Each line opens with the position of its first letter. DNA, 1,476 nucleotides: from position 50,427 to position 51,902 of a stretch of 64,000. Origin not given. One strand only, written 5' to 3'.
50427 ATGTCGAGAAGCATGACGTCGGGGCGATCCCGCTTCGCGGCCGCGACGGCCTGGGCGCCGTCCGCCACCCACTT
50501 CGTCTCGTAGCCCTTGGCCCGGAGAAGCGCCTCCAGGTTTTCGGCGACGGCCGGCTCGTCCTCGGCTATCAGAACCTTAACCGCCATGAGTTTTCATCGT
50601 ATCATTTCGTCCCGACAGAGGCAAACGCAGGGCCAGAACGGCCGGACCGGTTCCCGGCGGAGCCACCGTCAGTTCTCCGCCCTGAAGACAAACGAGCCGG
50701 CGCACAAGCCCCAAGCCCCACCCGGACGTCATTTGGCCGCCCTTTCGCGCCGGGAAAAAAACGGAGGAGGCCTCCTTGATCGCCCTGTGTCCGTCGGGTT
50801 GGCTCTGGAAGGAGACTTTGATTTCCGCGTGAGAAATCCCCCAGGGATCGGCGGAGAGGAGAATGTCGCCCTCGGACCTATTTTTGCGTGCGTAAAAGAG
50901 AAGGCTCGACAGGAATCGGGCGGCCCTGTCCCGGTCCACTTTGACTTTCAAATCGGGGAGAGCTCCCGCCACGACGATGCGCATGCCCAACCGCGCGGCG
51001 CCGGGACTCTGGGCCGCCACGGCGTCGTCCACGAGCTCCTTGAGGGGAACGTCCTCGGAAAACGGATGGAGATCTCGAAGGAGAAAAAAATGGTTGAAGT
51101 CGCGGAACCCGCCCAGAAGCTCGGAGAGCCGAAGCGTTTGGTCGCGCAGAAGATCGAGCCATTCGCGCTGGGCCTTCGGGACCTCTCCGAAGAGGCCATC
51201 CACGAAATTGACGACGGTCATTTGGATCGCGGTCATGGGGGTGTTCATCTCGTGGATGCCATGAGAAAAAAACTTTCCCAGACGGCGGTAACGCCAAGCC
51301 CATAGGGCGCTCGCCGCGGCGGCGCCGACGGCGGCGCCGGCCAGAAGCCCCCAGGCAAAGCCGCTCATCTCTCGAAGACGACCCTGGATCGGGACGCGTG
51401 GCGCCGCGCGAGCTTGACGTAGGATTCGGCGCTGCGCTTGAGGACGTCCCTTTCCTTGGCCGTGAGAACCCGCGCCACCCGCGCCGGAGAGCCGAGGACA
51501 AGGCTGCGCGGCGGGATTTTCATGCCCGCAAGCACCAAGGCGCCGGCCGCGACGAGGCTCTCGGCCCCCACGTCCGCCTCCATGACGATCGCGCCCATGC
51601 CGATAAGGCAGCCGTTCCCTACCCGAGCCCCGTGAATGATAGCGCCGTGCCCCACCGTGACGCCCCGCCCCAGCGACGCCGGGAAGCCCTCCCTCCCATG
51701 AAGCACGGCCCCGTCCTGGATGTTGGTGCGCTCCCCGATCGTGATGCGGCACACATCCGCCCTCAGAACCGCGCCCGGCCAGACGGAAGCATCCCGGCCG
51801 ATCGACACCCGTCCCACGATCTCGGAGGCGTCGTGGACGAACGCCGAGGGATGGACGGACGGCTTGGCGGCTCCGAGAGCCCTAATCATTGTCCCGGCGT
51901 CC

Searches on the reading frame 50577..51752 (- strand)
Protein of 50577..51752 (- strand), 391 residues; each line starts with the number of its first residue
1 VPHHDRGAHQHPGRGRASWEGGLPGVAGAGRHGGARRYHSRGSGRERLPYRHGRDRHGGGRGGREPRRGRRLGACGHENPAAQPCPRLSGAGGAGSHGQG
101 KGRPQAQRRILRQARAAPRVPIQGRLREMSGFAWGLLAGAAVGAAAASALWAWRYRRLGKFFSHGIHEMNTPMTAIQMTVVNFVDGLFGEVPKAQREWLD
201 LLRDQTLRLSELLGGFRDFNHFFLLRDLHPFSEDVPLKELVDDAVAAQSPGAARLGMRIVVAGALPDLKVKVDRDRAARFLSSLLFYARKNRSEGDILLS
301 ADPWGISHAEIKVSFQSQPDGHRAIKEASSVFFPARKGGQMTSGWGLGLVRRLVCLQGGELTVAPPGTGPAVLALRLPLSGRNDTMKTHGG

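Call 77: search_protein_families(library=pfam, proteins=[window:50577-51752:-], max_evalue=0.0001)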
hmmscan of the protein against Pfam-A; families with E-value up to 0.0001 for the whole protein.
window:50577-51752:- (391 aa): 1 family
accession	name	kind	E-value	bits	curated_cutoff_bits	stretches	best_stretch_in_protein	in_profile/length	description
PF00512.31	HisKA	-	2.2e-06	28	26.9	1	159-219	3-60/66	His Kinase A (phospho-acceptor) domain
